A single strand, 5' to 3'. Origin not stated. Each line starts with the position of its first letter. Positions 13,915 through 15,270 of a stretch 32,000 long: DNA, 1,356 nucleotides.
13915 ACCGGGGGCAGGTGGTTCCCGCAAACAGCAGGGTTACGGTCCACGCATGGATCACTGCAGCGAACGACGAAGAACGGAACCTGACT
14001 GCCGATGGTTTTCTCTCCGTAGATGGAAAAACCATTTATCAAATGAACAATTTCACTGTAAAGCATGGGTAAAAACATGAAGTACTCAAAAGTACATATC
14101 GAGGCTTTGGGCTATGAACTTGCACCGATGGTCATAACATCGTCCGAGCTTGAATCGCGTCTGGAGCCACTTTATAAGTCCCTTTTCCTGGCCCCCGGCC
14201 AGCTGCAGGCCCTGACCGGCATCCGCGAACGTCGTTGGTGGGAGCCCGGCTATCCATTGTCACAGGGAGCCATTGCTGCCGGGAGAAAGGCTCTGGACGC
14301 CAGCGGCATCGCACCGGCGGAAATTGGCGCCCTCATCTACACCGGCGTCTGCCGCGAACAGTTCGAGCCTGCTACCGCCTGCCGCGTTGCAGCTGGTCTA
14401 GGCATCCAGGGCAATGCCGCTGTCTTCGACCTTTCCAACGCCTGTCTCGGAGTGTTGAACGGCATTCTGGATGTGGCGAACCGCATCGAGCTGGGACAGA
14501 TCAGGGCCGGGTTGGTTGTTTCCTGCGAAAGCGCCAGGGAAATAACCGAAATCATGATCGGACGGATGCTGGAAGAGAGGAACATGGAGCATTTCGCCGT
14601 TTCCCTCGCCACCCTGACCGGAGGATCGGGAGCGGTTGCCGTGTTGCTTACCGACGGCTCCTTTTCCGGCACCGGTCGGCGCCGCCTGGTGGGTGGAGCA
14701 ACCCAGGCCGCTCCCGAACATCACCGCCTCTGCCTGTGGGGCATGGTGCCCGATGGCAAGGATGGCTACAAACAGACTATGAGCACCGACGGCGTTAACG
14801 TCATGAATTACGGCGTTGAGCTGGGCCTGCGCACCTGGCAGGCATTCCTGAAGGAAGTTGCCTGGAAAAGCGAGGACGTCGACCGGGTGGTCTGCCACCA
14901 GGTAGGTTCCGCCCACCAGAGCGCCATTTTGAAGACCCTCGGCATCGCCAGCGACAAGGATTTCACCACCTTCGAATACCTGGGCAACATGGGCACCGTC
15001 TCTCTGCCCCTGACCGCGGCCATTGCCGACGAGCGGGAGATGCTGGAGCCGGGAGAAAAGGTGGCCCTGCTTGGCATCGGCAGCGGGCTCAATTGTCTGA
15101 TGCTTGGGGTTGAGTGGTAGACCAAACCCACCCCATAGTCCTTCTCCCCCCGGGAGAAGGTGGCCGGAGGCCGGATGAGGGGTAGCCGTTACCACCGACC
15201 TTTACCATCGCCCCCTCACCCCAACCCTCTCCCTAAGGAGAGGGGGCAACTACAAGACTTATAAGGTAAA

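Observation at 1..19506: PUFA-synthase-like PKS physically fused with OleABCD and a PPTase in one translationally coupled operon: predicted dedicated polyunsaturated hydrocarbon pathway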

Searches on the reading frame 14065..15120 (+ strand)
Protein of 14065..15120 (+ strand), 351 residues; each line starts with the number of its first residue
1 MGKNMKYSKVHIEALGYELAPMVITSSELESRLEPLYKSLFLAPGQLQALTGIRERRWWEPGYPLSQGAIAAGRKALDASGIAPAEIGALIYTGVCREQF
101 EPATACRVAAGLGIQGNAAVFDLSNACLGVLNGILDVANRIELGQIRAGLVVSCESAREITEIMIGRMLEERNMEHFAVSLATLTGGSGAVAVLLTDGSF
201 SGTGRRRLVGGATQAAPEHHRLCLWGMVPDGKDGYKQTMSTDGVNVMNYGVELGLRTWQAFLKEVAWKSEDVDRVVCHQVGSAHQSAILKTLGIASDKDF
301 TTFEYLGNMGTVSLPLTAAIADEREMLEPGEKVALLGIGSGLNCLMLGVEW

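Call 4: search_protein_families(library=pfam, proteins=[window:14065-15120:+])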
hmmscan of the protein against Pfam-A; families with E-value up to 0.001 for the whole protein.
window:14065-15120:+ (351 aa): 2 families
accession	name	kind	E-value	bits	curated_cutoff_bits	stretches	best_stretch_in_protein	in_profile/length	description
PF08541.16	ACP_syn_III_C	-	9e-17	61.5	26.6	1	262-349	1-88/90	3-Oxoacyl-[acyl-carrier-protein (ACP)] synthase III C terminal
PF00108.29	Thiolase_N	-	6.1e-07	29.5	26.4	1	72-156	30-114/260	Thiolase, N-terminal domain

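Call 13: search_protein_families(library=ncbifam, proteins=[window:14065-15120:+], max_evalue=0.001)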
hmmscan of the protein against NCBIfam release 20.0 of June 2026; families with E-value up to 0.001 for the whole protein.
window:14065-15120:+ (351 aa): 12 families
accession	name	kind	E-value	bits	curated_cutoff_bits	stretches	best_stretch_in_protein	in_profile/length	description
NF006720.0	PRK09258.1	equivalog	8.1e-150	498.8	285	1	5-351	1-338/338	3-oxoacyl-ACP synthase III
NF006829.0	PRK09352.1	subfamily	1.5e-32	112.9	249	1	47-344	35-314/322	beta-ketoacyl-ACP synthase 3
NF004623.0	PRK05963.1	equivalog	3.2e-25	89.1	437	2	10-153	6-140/328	beta-ketoacyl-ACP synthase III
TIGR00747.1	fabH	subfamily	1.5e-24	86.7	292.1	1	50-343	36-314/322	beta-ketoacyl-ACP synthase III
NF005541.0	PRK07204.1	equivalog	5e-21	75.4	402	2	242-343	220-321/329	beta-ketoacyl-ACP synthase III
NF005308.0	PRK06840.1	equivalog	1.4e-10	40.8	315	1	48-342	36-326/339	3-oxoacyl-ACP synthase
NF005703.0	PRK07515.1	equivalog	1.5e-10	40.5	304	1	66-155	97-184/373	beta-ketoacyl-ACP synthase III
NF003274.0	PRK04262.1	equivalog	3.8e-10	39.3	244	1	69-158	55-144/347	hydroxymethylglutaryl-CoA synthase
TIGR00748.1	HMG_CoA_syn_Arc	equivalog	4.6e-06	26.1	353.35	0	69-158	54-143/345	hydroxymethylglutaryl-CoA synthase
NF009519.0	PRK12880.1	equivalog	8.6e-06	25.3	436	0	72-144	67-139/353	beta-ketoacyl-ACP synthase III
TIGR01930.1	AcCoA-C-Actrans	subfamily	2.7e-05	23.3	240.55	1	72-161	28-117/385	acetyl-CoA C-acyltransferase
NF006516.0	PRK08963.1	equivalog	3e-05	23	560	1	77-171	49-142/436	acetyl-CoA C-acyltransferase FadI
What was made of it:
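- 14077..15120 (+): oleA (347 aa), the thiolase that performs the head-to-head Claisen condensation; Cys123, Glu97, His274, Asn304. PRK09258 scores 499 bits (call 13).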

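Call 21: find_homologous_proteins(query=window:14077-15120:+)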
Query window:14077-15120:+ (347 aa): 7452 proteins with E <= 0.001 among 8000 candidates; the best 120 are listed.
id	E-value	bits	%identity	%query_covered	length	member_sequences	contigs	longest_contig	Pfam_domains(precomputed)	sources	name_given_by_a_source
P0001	7.8e-227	770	100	100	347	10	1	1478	PF00108.30,PF08541.17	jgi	-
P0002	1.2e-205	700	89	100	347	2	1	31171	PF00108.30,PF08541.17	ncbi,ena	-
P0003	1.9e-204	697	89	100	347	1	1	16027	PF00108.30,PF08541.17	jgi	jgi:3-oxoacyl-[acyl-carrier-protein] synthase III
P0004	4.5e-200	682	88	100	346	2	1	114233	PF00108.30,PF08541.17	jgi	jgi:3-oxoacyl-[acyl-carrier-protein] synthase-3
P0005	3.9e-196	669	86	100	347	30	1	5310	PF00108.30,PF08541.17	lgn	-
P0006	1.1e-194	664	84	100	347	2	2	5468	PF00108.30,PF08541.17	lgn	-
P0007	5.0e-194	662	85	100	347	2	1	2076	PF00108.30,PF08541.17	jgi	-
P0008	5.4e-194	662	84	100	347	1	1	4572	PF00108.30,PF08541.17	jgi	jgi:acyl-CoA:acyl-CoA alkyltransferase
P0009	1.6e-193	661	84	100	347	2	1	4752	PF00108.30,PF08541.17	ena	-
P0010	8.7e-193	658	84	100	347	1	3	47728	PF00108.30,PF08541.17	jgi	jgi:3-oxoacyl-[acyl-carrier-protein] synthase-3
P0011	1.2e-192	658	84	100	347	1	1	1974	PF00108.30,PF08541.17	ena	-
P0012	2.2e-192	657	83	100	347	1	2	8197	PF00108.30,PF08541.17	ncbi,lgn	-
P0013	8.8e-192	655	84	100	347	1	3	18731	PF00108.30,PF08541.17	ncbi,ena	-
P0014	1.1e-191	655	83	100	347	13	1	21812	PF00108.30,PF08541.17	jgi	jgi:acyl-CoA:acyl-CoA alkyltransferase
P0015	3.8e-190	649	82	100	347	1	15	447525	PF00108.30,PF08541.17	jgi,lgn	-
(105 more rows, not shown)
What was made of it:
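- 14077..15120 (+): The listed homologues are 346-347 aa, which fixes the start at 14077 (call 21).
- Checked: All 120 listed homologues are 346-347 aa, like the 347-aa product from ATG 14077, so 14077 is the real start (call 21).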

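Call 22: find_related_loci(query=window:14077-15120:+, collection=genome_contigs, flank=10000)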
Query window:14077-15120:+ (347 aa) in genome_contigs; peptide patterns used: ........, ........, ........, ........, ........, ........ (x = any residue, [..] = any of these).
283 stretches matched a pattern; 249 encode a relative of the query (tblastn E <= 1e-3); the best 80 are kept; 80 distinct loci.
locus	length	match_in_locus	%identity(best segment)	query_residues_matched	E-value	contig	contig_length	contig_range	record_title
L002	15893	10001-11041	89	1-347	0e+0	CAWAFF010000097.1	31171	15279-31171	MAG: uncultured delta proteobacterium isolate MFD03638.bin.2.1 genome assembly, contig: contig_6629, whole genome shotgu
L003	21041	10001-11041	87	1-347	0e+0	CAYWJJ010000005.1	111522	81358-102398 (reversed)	MAG TPA_asm: uncultured Geobacter sp. isolate SRP302447_co2_181 genome assembly, contig: NODE_586_length_111522_cov_23.7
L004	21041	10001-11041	87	1-347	0e+0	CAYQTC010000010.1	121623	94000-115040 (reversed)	MAG TPA_asm: uncultured Geobacter sp. isolate SRP302447_co3_813 genome assembly, contig: NODE_419_length_121623_cov_33.2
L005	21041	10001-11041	86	1-347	0e+0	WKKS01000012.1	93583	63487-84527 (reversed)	MAG: Geobacter sp. isolate H7geo H7geo_contig_12, whole genome shotgun sequence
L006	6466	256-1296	86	1-347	0e+0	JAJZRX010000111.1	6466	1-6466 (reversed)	MAG: Deltaproteobacteria bacterium isolate SKS3.bin12 NODE_20464_length_6466_cov_2.807541, whole genome shotgun sequence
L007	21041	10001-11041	86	1-347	0e+0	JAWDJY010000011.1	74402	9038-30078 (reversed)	MAG: Geobacteraceae bacterium isolate SKOL NODE_19_length_74402_cov_3.920162, whole genome shotgun sequence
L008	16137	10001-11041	86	1-347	0e+0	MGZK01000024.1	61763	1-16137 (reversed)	MAG: Geobacteraceae bacterium GWC2_55_20 gwc2_scaffold_1279, whole genome shotgun sequence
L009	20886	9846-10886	85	1-347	0e+0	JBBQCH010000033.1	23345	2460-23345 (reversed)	MAG: Geobacterales bacterium isolate Co_metawrap_1265 Cmw_1265_k141_7502104_length_23345_cov_12.8683, whole genome shotg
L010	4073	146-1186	85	1-347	0e+0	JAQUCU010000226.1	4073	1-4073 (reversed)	MAG: Desulfuromonadaceae bacterium isolate STCSWMC_138 NODE_86079_length_4073_cov_1.705271_ST_CSWMC, whole genome shotgu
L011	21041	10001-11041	84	1-347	0e+0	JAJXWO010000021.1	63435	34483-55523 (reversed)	MAG: Deltaproteobacteria bacterium isolate BP5.bin86 NODE_663_length_63435_cov_1.562709, whole genome shotgun sequence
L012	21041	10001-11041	84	1-347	0e+0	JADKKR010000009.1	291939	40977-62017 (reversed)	MAG: Geobacteraceae bacterium isolate Viby_18-Q3-R106-67_BAT3C.94 tig00000571-10-2913770, whole genome shotgun sequence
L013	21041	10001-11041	83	1-347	0e+0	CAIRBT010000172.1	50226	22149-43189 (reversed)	MAG: uncultured Geobacteraceae bacterium isolate E14_bin-2280 genome assembly, contig: bin-2280:172/191, whole genome sh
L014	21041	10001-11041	83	1-347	0e+0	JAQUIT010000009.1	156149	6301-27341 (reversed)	MAG: Desulfuromonadaceae bacterium isolate STCSWMC_67 NODE_100_length_156149_cov_49.454532_ST_CSWMC, whole genome shotgu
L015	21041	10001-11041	83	1-347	0e+0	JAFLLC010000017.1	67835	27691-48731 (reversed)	MAG: Deltaproteobacteria bacterium isolate LaCa_MAG_21 c_000000000756, whole genome shotgun sequence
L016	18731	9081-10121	84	1-347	0e+0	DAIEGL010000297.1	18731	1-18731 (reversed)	MAG TPA_asm: Geobacter sp. isolate clean984 k141_2236855, whole genome shotgun sequence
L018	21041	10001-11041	82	1-347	0e+0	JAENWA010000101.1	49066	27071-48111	MAG: Desulfuromonadales bacterium isolate 3_4_m_bin4 c_000003328312, whole genome shotgun sequence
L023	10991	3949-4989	82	1-347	0e+0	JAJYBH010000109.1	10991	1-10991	MAG: Deltaproteobacteria bacterium isolate BP8.bin69 NODE_9581_length_10991_cov_1.963641, whole genome shotgun sequence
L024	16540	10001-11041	82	1-347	0e+0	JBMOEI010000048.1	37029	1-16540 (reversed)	MAG: Desulfuromonadaceae bacterium isolate Deming_bin.100 contig2169, whole genome shotgun sequence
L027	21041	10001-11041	81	1-347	0e+0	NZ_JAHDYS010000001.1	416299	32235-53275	Pelotalea chapellei strain DSM 13688 NODE_1_length_416299_cov_223.409858, whole genome shotgun sequence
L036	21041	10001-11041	81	1-347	0e+0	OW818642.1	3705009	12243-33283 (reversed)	metagenome genome assembly, chromosome: 1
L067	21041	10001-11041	80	1-347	0e+0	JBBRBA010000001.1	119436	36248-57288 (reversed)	MAG: Geobacterales bacterium isolate Co_metawrap_2320 Cmw_2320_k141_755054_length_119436_cov_10.9935, whole genome shotg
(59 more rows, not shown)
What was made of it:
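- Closest known: Geobacter. Different: The species is different and uncultured; OleA is at most 89% identical to any genome hit (call 22).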

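Call 32: search_protein_families(library=pfam, proteins=[L003:12211-12627:+, L003:12527-12904:+, L003:13029-13367:+, L005:11965-12339:+, L005:12628-13008:+, L015:12585-12962:+, L036:12647-13048:+, L018:12645-13082:+, L024:11997-12428:+, L023:6060-6461:+], max_evalue=0.01)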
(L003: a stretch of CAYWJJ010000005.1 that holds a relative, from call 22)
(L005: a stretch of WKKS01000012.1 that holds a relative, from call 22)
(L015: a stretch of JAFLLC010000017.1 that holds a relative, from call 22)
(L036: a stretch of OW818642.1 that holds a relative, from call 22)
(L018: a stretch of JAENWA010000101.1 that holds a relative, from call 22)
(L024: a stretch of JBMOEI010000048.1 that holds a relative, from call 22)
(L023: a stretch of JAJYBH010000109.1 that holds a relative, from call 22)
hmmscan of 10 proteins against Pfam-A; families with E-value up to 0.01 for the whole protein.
L003:12211-12627:+ (138 aa): 1 family
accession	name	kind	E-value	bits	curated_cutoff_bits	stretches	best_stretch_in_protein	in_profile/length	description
PF14384.12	BrnA_antitoxin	-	9.5e-17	61.6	26.1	1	55-128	7-66/68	BrnA antitoxin of type II toxin-antitoxin system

L003:12527-12904:+ (125 aa): 0 families

L003:13029-13367:+ (112 aa): 5 families
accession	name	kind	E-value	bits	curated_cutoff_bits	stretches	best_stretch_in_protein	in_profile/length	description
PF03831.20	YjdM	-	8.8e-33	112.4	23.2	1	45-112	1-69/69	PhnA domain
PF08274.17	Zn_Ribbon_YjdM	-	7.3e-18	64.7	30.8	1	3-32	1-30/30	PhnA Zinc-Ribbon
PF08271.17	Zn_Ribbon_TF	-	8.9e-05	22.4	29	1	6-29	2-27/43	TFIIB zinc-binding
PF22191.2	IBR_1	-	0.00016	22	27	1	6-31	5-31/47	IBR domain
PF08063.17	Zn_ribbon_PADR1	-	0.0075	16.5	25.1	0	4-33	2-31/42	PADR1 domain, zinc ribbon fold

L005:11965-12339:+ (124 aa): 5 families
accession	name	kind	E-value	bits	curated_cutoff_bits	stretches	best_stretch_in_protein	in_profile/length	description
PF03831.20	YjdM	-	2.3e-31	107.9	23.2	1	57-124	1-69/69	PhnA domain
PF08274.17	Zn_Ribbon_YjdM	-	8.9e-18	64.4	30.8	1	15-44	1-30/30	PhnA Zinc-Ribbon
PF08271.17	Zn_Ribbon_TF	-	0.00011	22.2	29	1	18-41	2-27/43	TFIIB zinc-binding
PF22191.2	IBR_1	-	0.00013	22.2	27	1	18-43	5-31/47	IBR domain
PF10080.14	FtrD-like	-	0.0057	17.2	26.3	1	9-49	27-67/101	Membrane iron-sulfur containing protein FtrD-like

L005:12628-13008:+ (126 aa): 1 family
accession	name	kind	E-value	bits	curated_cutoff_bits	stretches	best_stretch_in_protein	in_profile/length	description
PF15738.11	YafQ_toxin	-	0.0024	18.6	30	1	40-124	3-85/88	Bacterial toxin of type II toxin-antitoxin system, YafQ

L015:12585-12962:+ (125 aa): 1 family
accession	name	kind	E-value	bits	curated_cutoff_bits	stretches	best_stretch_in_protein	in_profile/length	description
PF01850.27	PIN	-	1.3e-11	45.6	23.6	1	4-112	1-111/120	PIN domain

L036:12647-13048:+ (133 aa): 0 families

L018:12645-13082:+ (145 aa): 2 families
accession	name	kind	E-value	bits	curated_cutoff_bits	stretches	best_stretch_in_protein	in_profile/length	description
PF10387.14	DUF2442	-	4.4e-09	36.9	23.9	1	8-81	2-71/72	Protein of unknown function (DUF2442)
PF01381.28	HTH_3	-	0.0046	17.4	23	1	97-128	6-38/55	Helix-turn-helix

L024:11997-12428:+ (143 aa): 0 families

L023:6060-6461:+ (133 aa): 1 family
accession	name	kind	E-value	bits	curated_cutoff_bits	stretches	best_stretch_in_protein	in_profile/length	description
PF07238.19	PilZ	-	6.1e-14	52.6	22.5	1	27-115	1-92/102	PilZ domain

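Call 38: search_solved_structures(query=window:14077-15120:+, show_alignments=1)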
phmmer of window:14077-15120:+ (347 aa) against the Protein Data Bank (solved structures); distinct sequences matched with E-value up to 0.001: 54.
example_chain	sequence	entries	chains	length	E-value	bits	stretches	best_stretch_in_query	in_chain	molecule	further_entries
3row_A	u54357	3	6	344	1.1e-54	189.3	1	3-347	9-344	3-oxoacyl-[ACP] synthase III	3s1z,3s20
3s21_A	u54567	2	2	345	1.1e-54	189.3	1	3-347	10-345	3-oxoacyl-[ACP] synthase III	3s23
3fk5_A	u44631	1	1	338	1.3e-54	189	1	3-347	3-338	3-oxoacyl-synthase III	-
5vxh_A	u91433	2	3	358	3.2e-54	187.7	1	3-347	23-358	3-oxoacyl-[ACP] synthase III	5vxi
5vxf_A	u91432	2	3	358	3.3e-54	187.7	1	3-347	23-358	3-oxoacyl-[ACP] synthase III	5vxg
5vxd_A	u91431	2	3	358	8.7e-54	186.3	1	3-347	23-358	3-oxoacyl-[ACP] synthase III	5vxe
6b2s_A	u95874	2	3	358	1.2e-53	185.9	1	3-347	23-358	3-oxoacyl-[ACP] synthase III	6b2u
6b2t_A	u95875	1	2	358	2.3e-53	185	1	3-347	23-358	3-oxoacyl-[ACP] synthase III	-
4kti_A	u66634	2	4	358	2.3e-53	184.9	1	3-347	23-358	3-oxoacyl-[ACP] synthase III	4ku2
4ktm_A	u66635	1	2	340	2.6e-53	184.7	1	3-347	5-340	3-oxoacyl-[ACP] synthase III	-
4ku3_A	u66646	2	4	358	3.1e-53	184.5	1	3-347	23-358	3-oxoacyl-[ACP] synthase III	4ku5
6b2r_A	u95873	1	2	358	3.2e-53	184.5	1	3-347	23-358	3-oxoacyl-[ACP] synthase III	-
4dfe_A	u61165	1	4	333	6.9e-19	71.6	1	10-338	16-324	3-oxoacyl-[acyl-carrier-protein] synthase 3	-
3h76_A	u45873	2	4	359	3e-18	69.5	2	45-151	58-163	PQS biosynthetic enzyme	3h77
3h78_A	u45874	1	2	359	5.2e-17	65.4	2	45-151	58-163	PQS biosynthetic enzyme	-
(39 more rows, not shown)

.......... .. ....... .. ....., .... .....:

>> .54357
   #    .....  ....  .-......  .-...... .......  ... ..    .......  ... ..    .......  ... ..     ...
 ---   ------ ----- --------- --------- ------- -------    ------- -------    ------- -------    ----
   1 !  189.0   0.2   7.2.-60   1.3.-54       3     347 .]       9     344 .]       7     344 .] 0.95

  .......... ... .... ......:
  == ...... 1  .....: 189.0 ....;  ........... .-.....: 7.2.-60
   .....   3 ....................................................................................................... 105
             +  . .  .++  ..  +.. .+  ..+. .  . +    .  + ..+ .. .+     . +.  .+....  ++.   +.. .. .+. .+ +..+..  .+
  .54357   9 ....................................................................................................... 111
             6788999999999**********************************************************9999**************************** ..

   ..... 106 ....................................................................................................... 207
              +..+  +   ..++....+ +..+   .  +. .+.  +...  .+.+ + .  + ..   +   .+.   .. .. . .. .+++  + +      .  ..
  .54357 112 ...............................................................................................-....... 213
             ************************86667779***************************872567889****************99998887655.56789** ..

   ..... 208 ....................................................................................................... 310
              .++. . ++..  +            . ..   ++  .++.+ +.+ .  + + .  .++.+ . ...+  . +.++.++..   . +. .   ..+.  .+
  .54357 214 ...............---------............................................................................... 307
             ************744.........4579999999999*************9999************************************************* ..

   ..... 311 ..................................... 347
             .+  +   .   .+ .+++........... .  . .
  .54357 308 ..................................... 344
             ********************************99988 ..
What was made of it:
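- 14077..15120 (+): All four catalytic residues align (call 38).
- Closest known: Xanthomonas campestris / Stenotrophomonas OleABCD. Same: The OleA fold and catalytic tetrad are the same (3ROW, E 1e-54, call 38).
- The OleA catalytic tetrad aligns with X. campestris OleA (call 38).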

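Call 68: search_protein_families(library=pfam, proteins=[L067:4108-4719:+, L067:6013-6684:+, L067:6681-7496:+, L067:7541-8848:+, L067:8954-9892:+, L067:11405-12196:+, L067:12856-13431:+, L027:12414-14531:+, L027:15730-16863:+, L027:17679-19727:+], max_evalue=0.001)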
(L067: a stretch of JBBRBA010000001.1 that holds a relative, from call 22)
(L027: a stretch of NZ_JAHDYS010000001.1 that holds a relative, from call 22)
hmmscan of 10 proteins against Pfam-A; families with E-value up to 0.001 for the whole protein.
L067:4108-4719:+ (203 aa): 0 families

L067:6013-6684:+ (223 aa): 2 families
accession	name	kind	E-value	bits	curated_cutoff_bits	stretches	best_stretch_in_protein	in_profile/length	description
PF13241.12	NAD_binding_7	-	8.6e-27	94.2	22.1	1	7-115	2-104/104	Putative NAD(P)-binding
PF14824.11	Sirohm_synth_M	-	2.4e-07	30.5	25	1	119-144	1-26/28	Sirohaem biosynthesis protein central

L067:6681-7496:+ (271 aa): 1 family
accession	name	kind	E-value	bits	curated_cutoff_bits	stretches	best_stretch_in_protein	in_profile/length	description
PF01578.25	Cytochrom_C_asm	-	1.2e-55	188.9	29.9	1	63-268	2-212/212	Cytochrome C assembly protein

L067:7541-8848:+ (435 aa): 4 families
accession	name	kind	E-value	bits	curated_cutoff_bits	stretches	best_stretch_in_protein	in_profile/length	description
PF05201.20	GlutR_N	-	5.6e-53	179.2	27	1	6-156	1-151/151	Glutamyl-tRNAGlu reductase, N-terminal domain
PF01488.26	Shikimate_DH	-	2.8e-49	167.2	24.3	1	171-306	1-138/138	Shikimate / quinate 5-dehydrogenase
PF00745.25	GlutR_dimer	-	7.4e-30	103.6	22.9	1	320-419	1-99/99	Glutamyl-tRNAGlu reductase, dimerisation domain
PF03807.23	F420_oxidored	-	0.00011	23.2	21.6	1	185-249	2-66/94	NADP oxidoreductase coenzyme F420-dependent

L067:8954-9892:+ (312 aa): 2 families
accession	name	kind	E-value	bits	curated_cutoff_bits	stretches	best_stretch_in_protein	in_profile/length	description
PF01379.25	Porphobil_deam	-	7e-85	284.2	22.1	1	6-212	1-206/207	Porphobilinogen deaminase, dipyromethane cofactor binding domain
PF03900.20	Porphobil_deamC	-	4e-17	62.8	26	1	226-294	3-73/74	Porphobilinogen deaminase, C-terminal domain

L067:11405-12196:+ (263 aa): 3 families
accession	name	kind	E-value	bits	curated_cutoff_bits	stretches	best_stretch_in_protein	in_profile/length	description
PF00561.26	Abhydrolase_1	-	5.6e-33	115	25.8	1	1-245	3-243/245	alpha/beta hydrolase fold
PF12697.13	Abhydrolase_6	-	1.6e-20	75.1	26.3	1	1-245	1-209/217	Alpha/beta hydrolase family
PF12146.15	Hydrolase_4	-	6.1e-13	49.1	27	1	2-245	8-237/239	Serine aminopeptidase, S33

L067:12856-13431:+ (191 aa): 0 families

L027:12414-14531:+ (705 aa): 0 families

L027:15730-16863:+ (377 aa): 2 families
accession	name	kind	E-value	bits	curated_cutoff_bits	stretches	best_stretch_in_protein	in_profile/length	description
PF00266.25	Aminotran_5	-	6e-67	226.6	21.5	1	3-360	1-363/371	Aminotransferase class-V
PF00282.25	Pyridoxal_deC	-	7e-05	22.2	27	1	116-217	167-281/375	Pyridoxal-dependent decarboxylase conserved domain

L027:17679-19727:+ (682 aa): 4 families
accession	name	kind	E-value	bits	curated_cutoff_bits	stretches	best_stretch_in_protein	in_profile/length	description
PF00015.26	MCPsignal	-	4.5e-47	160.5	34.6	1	332-515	2-171/172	Methyl-accepting chemotaxis protein (MCP) signalling domain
PF01814.28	Hemerythrin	-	9.7e-17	62.1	25.3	1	565-676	2-123/127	Hemerythrin HHE cation binding domain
PF00672.30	HAMP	-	1.6e-12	48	25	1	222-269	6-53/53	HAMP domain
PF12729.13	4HB_MCP_1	-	5.7e-10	39.5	27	1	10-179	1-167/181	Four helix bundle sensory module for signal transduction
